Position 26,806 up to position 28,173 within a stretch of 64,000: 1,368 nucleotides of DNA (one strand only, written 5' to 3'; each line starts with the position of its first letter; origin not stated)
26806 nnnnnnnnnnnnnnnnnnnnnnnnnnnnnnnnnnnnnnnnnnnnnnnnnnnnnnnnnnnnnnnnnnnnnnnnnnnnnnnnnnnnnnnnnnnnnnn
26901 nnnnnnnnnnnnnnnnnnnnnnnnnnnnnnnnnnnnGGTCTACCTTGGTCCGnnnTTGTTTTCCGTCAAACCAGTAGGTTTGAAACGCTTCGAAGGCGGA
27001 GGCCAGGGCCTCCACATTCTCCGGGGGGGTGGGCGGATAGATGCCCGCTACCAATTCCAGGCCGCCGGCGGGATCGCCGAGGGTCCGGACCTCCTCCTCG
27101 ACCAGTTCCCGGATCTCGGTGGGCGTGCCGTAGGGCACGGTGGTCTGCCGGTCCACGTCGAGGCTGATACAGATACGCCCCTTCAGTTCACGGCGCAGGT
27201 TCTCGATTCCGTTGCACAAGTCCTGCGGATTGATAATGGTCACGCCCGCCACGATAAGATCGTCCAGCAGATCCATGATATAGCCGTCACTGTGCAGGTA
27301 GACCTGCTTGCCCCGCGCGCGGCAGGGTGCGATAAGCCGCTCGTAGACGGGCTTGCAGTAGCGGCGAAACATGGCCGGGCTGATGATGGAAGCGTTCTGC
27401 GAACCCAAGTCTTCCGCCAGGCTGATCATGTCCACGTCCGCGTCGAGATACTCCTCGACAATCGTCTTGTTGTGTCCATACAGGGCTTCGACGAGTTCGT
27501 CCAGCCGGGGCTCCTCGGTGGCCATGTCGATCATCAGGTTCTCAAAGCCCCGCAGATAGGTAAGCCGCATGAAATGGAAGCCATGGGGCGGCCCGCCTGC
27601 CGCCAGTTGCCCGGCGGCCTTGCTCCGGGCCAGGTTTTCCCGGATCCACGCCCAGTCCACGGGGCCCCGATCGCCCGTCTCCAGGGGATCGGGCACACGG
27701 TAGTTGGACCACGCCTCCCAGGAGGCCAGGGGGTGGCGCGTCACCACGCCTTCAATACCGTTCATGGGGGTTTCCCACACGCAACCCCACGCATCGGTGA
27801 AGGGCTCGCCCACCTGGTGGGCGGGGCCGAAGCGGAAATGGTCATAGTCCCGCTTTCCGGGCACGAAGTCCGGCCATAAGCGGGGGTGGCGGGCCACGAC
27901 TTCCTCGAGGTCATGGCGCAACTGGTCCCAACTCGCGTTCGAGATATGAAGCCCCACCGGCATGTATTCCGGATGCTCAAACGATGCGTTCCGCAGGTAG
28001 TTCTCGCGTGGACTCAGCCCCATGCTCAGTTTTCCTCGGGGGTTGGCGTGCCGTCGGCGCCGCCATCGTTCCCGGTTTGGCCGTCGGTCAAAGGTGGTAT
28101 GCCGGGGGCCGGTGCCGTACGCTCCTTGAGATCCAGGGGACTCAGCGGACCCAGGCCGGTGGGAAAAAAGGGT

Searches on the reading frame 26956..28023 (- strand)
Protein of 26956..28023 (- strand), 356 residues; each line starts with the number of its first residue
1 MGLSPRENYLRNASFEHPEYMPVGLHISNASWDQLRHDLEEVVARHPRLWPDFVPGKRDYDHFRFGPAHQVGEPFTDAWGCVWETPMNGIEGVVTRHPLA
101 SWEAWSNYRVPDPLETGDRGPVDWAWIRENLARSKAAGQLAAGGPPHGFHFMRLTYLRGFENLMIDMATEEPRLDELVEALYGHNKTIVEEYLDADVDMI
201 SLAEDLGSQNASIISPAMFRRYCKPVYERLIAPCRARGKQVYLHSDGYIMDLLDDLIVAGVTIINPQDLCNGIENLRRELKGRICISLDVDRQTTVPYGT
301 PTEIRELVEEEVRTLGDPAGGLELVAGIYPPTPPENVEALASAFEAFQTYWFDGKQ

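Call 51: search_protein_families(library=pfam, proteins=[window:26956-28023:-], max_evalue=0.00001)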
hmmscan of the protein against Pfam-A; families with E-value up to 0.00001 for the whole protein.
window:26956-28023:- (356 aa): 1 family
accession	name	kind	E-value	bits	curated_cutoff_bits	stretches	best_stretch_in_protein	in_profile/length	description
PF01208.23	URO-D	-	1.1e-18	67.8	23.9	1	97-345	98-344/346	Uroporphyrinogen decarboxylase (URO-D)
